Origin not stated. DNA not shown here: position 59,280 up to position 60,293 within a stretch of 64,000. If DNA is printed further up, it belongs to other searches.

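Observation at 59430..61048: Canonical Dcm methyltransferase translationally coupled to a divergent MTase-like paralog lacking the SAM-binding motif I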

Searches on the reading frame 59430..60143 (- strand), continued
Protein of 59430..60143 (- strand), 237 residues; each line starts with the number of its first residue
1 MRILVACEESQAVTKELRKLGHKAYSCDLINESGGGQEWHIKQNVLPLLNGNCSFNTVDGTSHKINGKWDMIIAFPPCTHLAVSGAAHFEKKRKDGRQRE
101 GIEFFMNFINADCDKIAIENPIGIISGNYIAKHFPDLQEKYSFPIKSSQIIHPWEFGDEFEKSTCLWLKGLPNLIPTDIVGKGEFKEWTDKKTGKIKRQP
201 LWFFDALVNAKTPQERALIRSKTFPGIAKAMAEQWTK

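Call 37: get_annotated_region(hit=H42, flank=3000)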
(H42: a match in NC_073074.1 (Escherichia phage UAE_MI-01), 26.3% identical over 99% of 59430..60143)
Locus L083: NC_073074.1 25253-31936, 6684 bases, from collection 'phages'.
description: Escherichia phage UAE_MI-01, complete genome.
organism: Escherichia phage UAE_MI-01 (NCBI taxid 2823683)
taxonomy: Viruses; Duplodnaviria; Heunggongvirae; Uroviricota; Caudoviricetes; Dhillonvirus
host: Escherichia coli O157:H7; source: pigeon feces; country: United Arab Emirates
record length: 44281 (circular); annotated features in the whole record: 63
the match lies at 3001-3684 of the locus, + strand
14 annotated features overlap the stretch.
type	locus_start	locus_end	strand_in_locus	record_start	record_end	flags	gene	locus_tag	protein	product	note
CDS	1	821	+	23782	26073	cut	-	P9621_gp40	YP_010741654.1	DNA polymerase I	-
CDS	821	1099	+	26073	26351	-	-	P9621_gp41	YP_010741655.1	hypothetical protein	-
CDS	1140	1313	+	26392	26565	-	-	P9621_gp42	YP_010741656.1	hypothetical protein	-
CDS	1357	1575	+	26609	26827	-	-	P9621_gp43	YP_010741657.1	hypothetical protein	-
CDS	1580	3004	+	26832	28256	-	-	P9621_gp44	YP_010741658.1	helicase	-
CDS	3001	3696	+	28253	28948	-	-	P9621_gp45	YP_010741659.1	putative DNA cytosine methyltransferase C5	-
CDS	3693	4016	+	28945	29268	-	-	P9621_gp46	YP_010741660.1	putative HNH endonuclease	-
CDS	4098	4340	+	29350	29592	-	-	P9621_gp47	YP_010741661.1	hypothetical protein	-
CDS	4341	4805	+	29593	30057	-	-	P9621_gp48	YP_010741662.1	hypothetical protein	-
CDS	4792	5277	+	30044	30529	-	-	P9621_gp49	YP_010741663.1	putative methyltransferase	-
CDS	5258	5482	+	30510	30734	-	-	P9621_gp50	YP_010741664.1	hypothetical protein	-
CDS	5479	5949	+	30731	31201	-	-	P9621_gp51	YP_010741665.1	hypothetical protein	-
CDS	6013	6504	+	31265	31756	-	-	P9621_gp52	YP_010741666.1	hypothetical protein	-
CDS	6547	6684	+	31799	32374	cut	-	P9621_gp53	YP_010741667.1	hypothetical protein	-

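Call 38: get_annotated_region(hit=H66, flank=3000)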
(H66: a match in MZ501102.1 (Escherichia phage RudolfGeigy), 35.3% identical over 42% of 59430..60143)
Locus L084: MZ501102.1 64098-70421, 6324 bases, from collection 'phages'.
description: Escherichia phage RudolfGeigy, complete genome.
organism: Escherichia phage RudolfGeigy (NCBI taxid 2852024)
taxonomy: Viruses; Duplodnaviria; Heunggongvirae; Uroviricota; Caudoviricetes; Vequintavirinae; Vequintavirus
host: Escherichia coli K-12; source: sewage plant inflow; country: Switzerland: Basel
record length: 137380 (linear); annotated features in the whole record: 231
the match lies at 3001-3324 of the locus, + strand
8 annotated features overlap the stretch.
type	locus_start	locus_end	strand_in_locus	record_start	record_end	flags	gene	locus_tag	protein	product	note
CDS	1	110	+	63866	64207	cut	-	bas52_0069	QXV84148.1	hypothetical protein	-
CDS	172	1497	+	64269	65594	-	-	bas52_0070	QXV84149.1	putative N6 adenine methyltransferase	-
CDS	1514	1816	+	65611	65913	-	-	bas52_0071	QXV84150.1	hypothetical protein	-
CDS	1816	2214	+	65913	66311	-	-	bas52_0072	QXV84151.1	hypothetical protein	-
CDS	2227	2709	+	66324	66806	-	-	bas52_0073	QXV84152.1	hypothetical protein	-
CDS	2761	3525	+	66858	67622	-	-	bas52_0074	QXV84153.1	Dcm-like C5 cytosine methyltransferase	-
CDS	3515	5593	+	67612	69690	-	-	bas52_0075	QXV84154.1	DNA primase/helicase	-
CDS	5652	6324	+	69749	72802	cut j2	-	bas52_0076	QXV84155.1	DNA polymerase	-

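Call 39: get_annotated_region(hit=H32, flank=3000)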
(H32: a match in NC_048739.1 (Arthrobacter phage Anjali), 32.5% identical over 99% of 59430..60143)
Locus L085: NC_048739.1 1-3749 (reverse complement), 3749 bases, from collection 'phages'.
description: Arthrobacter phage Anjali, complete genome.
organism: Arthrobacter phage Anjali (NCBI taxid 2484217)
taxonomy: Viruses; Duplodnaviria; Heunggongvirae; Uroviricota; Caudoviricetes; Anjalivirus; Anjalivirus anjali
host: Arthrobacter globiformis NRRL B-2979 SEA; source: soil; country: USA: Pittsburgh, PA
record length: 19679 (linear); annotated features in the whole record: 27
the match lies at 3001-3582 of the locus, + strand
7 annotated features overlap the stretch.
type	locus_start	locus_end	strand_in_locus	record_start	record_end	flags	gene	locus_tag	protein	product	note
CDS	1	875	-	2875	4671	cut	7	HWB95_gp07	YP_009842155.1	DNA polymerase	-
CDS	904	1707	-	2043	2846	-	6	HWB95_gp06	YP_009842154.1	hypothetical protein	-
CDS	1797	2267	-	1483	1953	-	5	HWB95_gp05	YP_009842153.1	single strand DNA binding protein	-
CDS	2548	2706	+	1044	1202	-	4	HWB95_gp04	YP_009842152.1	hypothetical protein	-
CDS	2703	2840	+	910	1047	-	3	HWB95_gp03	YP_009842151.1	hypothetical protein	-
CDS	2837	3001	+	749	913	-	2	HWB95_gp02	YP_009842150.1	hypothetical protein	-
CDS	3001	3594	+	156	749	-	1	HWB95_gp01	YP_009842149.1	DNA methyltransferase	-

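Call 42: search_protein_families(library=pfam, proteins=[L083:3001-3693:+, L084:2761-3522:+, L082:3001-3543:+, L085:3001-3591:+, L052:3498-4121:+, L038:7289-7909:+, L023:5326-5925:+, L010:5300-6001:+], max_evalue=1)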
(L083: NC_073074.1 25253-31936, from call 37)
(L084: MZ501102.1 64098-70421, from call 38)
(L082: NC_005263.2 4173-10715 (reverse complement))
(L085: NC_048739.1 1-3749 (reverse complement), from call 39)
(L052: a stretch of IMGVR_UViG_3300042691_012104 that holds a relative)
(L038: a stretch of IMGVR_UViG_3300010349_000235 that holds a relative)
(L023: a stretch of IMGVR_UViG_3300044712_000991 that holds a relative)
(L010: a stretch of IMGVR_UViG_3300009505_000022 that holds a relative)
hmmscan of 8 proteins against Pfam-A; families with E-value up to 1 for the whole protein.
L083:3001-3693:+ (231 aa): 0 families

L084:2761-3522:+ (254 aa): 1 family
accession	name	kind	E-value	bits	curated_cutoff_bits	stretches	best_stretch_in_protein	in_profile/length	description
PF14026.12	SCO4226-like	-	0.11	13.2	28.5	1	51-81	26-55/76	Nickel responsive protein SCO4226-like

L082:3001-3543:+ (181 aa): 0 families

L085:3001-3591:+ (197 aa): 0 families

L052:3498-4121:+ (208 aa): 1 family
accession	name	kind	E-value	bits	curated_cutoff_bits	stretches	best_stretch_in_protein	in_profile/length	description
PF00145.23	DNA_methylase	-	6.8e-05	22.9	22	1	38-130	47-127/324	C-5 cytosine-specific DNA methylase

L038:7289-7909:+ (207 aa): 2 families
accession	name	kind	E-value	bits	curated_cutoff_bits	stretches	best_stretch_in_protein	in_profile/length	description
PF00145.23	DNA_methylase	-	4.5e-11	43.2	22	1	8-125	1-112/324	C-5 cytosine-specific DNA methylase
PF13649.12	Methyltransf_25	-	0.26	12.4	27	1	23-73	18-71/97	Methyltransferase domain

L023:5326-5925:+ (200 aa): 1 family
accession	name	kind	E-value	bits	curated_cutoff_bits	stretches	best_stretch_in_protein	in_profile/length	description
PF00145.23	DNA_methylase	-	0.14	12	22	1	26-71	34-82/324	C-5 cytosine-specific DNA methylase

L010:5300-6001:+ (234 aa): 1 family
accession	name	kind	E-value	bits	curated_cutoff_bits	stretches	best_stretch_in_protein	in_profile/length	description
PF02086.21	MethyltransfD12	-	0.0013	18.9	22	1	18-51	20-53/253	D12 class N6 adenine-specific DNA methyltransferase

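Call 45: search_solved_structures(query=A2, max_evalue=10, show_alignments=4)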
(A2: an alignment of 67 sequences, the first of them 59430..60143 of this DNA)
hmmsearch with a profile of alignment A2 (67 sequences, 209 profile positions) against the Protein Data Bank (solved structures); distinct sequences matched with E-value up to 10: 0.

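Call 53: find_encoding_contigs(protein=window:59430-60143:-, flank=10000, max_places=6)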
Protein window:59430-60143:- (237 aa): 7 contigs read that carry it; 5 places shown.
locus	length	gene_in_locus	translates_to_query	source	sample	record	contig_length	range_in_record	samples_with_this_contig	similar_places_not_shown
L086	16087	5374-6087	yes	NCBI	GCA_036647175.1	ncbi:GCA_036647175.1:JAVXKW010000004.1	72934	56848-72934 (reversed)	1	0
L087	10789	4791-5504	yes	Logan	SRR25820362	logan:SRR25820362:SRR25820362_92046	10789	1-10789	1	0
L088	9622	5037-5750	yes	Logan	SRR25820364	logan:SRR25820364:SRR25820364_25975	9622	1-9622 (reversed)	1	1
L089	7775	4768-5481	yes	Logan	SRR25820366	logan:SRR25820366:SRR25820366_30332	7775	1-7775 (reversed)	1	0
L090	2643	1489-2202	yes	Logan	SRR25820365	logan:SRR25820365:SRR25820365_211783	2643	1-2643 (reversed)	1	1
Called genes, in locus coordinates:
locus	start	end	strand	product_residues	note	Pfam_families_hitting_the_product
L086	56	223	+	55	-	-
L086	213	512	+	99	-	-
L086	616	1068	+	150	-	-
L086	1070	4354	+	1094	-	PF02811:PHP, PF07733:DNA_pol3_alpha, PF17657:DNA_pol3_finger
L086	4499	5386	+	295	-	PF00145:DNA_methylase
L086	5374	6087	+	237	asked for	-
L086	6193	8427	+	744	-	PF13086:AAA_11 (faint), PF13604:AAA_30, PF13245:AAA_19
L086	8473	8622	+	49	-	-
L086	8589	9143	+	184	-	PF00625:Guanylate_kin, PF13238:AAA_18 (faint)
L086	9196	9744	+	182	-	PF06941:NT5C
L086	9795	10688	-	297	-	PF02557:VanY, PF13539:Peptidase_M15_4, PF09374:PG_binding_3 (faint), PF01471:PG_binding_1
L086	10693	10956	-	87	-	PF16079:Phage_holin_5_2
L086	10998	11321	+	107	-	-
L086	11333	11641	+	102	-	-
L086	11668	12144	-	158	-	-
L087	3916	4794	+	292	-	PF00145:DNA_methylase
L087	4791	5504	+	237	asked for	-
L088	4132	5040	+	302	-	PF00145:DNA_methylase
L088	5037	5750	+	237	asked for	-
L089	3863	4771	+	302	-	PF00145:DNA_methylase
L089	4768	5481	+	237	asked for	-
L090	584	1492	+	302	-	PF00145:DNA_methylase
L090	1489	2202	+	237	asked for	-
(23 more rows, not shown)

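Call 60: get_annotated_region(hit=H77, flank=2500)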
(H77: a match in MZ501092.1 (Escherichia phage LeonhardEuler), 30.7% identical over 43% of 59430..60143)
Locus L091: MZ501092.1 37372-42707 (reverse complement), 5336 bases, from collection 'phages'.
description: Escherichia phage LeonhardEuler, complete genome.
organism: Escherichia phage LeonhardEuler (NCBI taxid 2851977)
taxonomy: Viruses; Duplodnaviria; Heunggongvirae; Uroviricota; Caudoviricetes; Drexlerviridae; Tunavirinae; Tunavirus
host: Escherichia coli K-12; source: sewage plant inflow; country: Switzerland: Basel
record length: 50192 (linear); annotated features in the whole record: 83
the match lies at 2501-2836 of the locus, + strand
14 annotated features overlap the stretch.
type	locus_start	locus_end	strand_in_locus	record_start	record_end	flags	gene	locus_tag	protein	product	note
CDS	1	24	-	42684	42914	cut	-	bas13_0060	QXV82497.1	hypothetical protein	-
CDS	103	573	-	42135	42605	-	-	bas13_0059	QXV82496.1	hypothetical protein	-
CDS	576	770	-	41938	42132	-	-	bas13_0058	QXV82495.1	hypothetical protein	-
CDS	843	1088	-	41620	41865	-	-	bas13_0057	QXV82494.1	hypothetical protein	-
CDS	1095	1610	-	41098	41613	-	-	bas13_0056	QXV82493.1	hypothetical protein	-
CDS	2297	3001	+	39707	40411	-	-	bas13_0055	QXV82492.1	Dcm-like C5 cytosine methyltransferase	-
CDS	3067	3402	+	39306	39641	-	-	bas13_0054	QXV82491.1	hypothetical protein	-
CDS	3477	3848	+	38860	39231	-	-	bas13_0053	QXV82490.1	hypothetical protein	-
CDS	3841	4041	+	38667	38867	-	-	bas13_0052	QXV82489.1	hypothetical protein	-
CDS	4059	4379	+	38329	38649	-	-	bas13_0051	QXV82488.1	hypothetical protein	-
CDS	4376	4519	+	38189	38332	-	-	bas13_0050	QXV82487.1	hypothetical protein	-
CDS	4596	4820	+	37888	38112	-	-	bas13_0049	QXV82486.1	hypothetical protein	-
CDS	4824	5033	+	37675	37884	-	-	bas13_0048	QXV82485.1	hypothetical protein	-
CDS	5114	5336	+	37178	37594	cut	-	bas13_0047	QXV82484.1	hypothetical protein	-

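Call 63: find_related_loci(query=A2, collection=genome_contigs, flank=5000)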
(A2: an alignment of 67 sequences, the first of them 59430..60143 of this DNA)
Query A2 (237 aa) in genome_contigs; peptide patterns used: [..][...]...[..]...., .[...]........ (x = any residue, [..] = any of these).
600 stretches matched a pattern (row limit reached: there are more); 520 encode a relative of the query (tblastn E <= 1e-3); the best 80 are kept; 80 distinct loci.
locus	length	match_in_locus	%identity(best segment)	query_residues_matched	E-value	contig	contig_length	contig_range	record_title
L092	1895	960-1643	68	1-235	5e-112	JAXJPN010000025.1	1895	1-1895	MAG: Faecalimonas sp. isolate DOME_MAG_1720 1720_C0128_k141_180028, whole genome shotgun sequence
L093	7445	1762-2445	65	2-235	2e-95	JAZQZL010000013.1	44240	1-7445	MAG: Candidatus Flemingiibacterium sp. isolate T1900045155_TC20190149.MAGScoT_cleanbin_000011 SGB_4976_k141_609796, whol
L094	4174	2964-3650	60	1-235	2e-94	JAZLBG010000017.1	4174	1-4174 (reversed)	MAG: Candidatus Fimenecus sp. isolate T1900045065_TC20190059.MAGScoT_cleanbin_000027 SGB_4592_k141_357450, whole genome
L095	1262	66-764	61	1-235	2e-99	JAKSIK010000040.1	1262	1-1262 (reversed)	MAG: Fibrobacter sp. isolate Horse_feces19 MAG019_40, whole genome shotgun sequence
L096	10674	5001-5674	69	1-235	3e-91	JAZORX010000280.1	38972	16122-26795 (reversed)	MAG: Acutalibacteraceae bacterium isolate T1900045550_YK20190244.MAGScoT_cleanbin_000017 SGB_7871_k141_1412896, whole ge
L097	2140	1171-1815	63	1-237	1e-94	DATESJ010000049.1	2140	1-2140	MAG TPA_asm: Sedimentibacter sp. isolate SMAG_U9098 k141_5082, whole genome shotgun sequence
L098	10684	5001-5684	59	1-235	7e-89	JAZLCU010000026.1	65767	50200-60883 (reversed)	MAG: Faecousia sp. isolate T1900045045_TC20190038.MAGScoT_cleanbin_000007 SGB_4496_k141_47674, whole genome shotgun sequ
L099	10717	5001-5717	57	1-235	6e-84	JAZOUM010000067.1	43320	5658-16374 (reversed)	MAG: Eubacteriales bacterium isolate T1900045532_YK20190226.MAGScoT_cleanbin_000047 SGB_7737_k141_2358687, whole genome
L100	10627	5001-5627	58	1-235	6e-84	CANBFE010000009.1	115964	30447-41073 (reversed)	MAG TPA_asm: uncultured Lachnospiraceae bacterium isolate SRR15431181_bin.13_metawrap_v1.3_MAG genome assembly, contig:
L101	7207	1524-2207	57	1-235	2e-82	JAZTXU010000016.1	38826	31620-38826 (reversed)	MAG: Acutalibacteraceae bacterium isolate T1900045328_YK20190017.MAGScoT_cleanbin_000075 SGB_6490_k141_1015614, whole ge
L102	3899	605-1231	56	1-235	3e-82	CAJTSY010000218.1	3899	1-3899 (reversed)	MAG TPA_asm: uncultured Acetatifactor sp. isolate MGBC110447 genome assembly, contig: MGBC110447.218, whole genome shotg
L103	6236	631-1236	57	1-235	3e-76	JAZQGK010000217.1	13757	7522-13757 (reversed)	MAG: Candidatus Scatosoma sp. isolate T1900044630_TS20190096.MAGScoT_cleanbin_000047 SGB_1027_k141_642917, whole genome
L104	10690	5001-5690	55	1-235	5e-75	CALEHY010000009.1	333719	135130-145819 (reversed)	MAG TPA_asm: uncultured Clostridia bacterium isolate SRR6425755_bin.50_CONCOCT_v1.1_MAG genome assembly, contig: ERZ1767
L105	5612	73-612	63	54-235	3e-71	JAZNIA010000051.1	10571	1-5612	MAG: Congzhengia sp. isolate T1900044688_TS20190154.MAGScoT_cleanbin_000017 SGB_1739_k141_1834710, whole genome shotgun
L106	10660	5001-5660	52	1-235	6e-71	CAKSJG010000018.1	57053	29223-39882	MAG: uncultured Clostridia bacterium isolate REFINED_METABAT215_TOP10_CONTIGS_1500_ASSEMBLY_K77_MERGED__Hadza_MoBio_hadz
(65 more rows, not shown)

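Call 70: search_protein_families(library=padloc, proteins=[window:59430-60143:-, L091:2297-2998:+], max_evalue=0.01)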
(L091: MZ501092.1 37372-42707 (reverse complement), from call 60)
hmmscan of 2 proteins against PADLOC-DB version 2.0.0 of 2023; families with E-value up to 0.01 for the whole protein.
window:59430-60143:- (237 aa): 0 families

L091:2297-2998:+ (234 aa): 1 family
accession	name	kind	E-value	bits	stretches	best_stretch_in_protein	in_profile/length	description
PDLC03270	MTase_II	-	0.0073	13.4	1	6-92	5-85/309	Type II methyltransferase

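Call 72: fold_search(model_id=the predicted structure, library=viral)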
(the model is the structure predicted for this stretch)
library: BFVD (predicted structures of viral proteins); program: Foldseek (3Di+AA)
matches with E <= 10: 594; with E <= 0.001: 39
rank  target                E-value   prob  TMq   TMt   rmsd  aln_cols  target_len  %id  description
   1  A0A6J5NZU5            1.2e-23  1.00  0.73  0.69   3.4       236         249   47  S-adenosyl-L-methionine-dependent methyltransferase [uncultured Caudovirales phage]
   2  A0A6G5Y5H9            5.8e-08  1.00  0.53  0.56   6.4       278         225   15  (no name in the UniProt tables at hand)
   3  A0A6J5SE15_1          2.2e-07  1.00  0.53  0.11   5.7       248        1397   22  Helicase/UvrB, N-terminal [uncultured Caudovirales phage]
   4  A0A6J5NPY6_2          3.7e-07  1.00  0.54  0.13   7.0       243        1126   18  Uncharacterized protein [uncultured Caudovirales phage]
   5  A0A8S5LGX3            1.3e-06  1.00  0.40  0.43  10.4       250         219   16  Cytosine specific methyltransferase [Myoviridae sp. cte0t5]
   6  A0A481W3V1            2.8e-06  1.00  0.48  0.45   9.3       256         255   10  (no name in the UniProt tables at hand)
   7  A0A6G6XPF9            3.2e-06  1.00  0.44  0.27   8.8       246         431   13  (no name in the UniProt tables at hand)
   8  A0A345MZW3            4.7e-06  1.00  0.38  0.54   6.7       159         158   27  (no name in the UniProt tables at hand)
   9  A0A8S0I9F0            5.0e-06  1.00  0.30  0.58   6.2       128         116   32  (no name in the UniProt tables at hand)
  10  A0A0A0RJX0            5.3e-06  1.00  0.45  0.50   7.6       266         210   14  (no name in the UniProt tables at hand)
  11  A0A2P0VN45            5.7e-06  1.00  0.41  0.44   5.8       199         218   15  Putative cytosine DNA methyltransferase [Tetraselmis virus 1]
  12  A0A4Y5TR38            7.8e-06  1.00  0.41  0.31   7.6       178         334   16  (no name in the UniProt tables at hand)
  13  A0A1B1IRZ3            1.3e-05  1.00  0.38  0.21   7.5       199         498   13  (no name in the UniProt tables at hand)
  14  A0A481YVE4            1.9e-05  1.00  0.47  0.29  10.2       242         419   12  DNA (cytosine-5-)-methyltransferase [Marseillevirus LCMAC103]
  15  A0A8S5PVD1            2.2e-05  1.00  0.48  0.23   7.5       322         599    8  Cytosine-specific methyltransferase [Siphoviridae sp. ct0yh16]
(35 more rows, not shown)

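Call 73: search_protein_families(library=pfam, proteins=[P0254, P0128, P0101, L012:289-1497:+, L011:5977-6936:+, L071:5875-6783:+, P0229, P0216, P0123, P0251], max_evalue=0.01)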
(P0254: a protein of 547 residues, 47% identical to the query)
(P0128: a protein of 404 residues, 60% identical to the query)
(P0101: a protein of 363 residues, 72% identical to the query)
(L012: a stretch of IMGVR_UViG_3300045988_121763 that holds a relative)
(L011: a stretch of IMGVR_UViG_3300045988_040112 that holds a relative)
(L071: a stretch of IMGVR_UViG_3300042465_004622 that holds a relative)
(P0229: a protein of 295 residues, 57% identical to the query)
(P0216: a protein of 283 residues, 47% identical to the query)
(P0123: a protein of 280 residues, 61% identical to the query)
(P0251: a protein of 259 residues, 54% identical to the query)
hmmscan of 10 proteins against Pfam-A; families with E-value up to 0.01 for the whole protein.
P0254 (547 aa): 1 family
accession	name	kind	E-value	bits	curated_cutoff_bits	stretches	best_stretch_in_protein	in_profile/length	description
PF01507.26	PAPS_reduct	-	8.5e-15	55.6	22.5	2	119-219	81-173/175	Phosphoadenosine phosphosulfate reductase domain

P0128 (404 aa): 0 families

P0101 (363 aa): 0 families

L012:289-1497:+ (403 aa): 0 families

L011:5977-6936:+ (320 aa): 0 families

L071:5875-6783:+ (303 aa): 0 families

P0229 (295 aa): 1 family
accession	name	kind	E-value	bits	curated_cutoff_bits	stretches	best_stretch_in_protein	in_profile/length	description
PF00486.34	Trans_reg_C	-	1.8e-08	34.7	26.2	1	251-289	33-76/77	Transcriptional regulatory protein, C terminal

P0216 (283 aa): 0 families

P0123 (280 aa): 0 families

P0251 (259 aa): 0 families
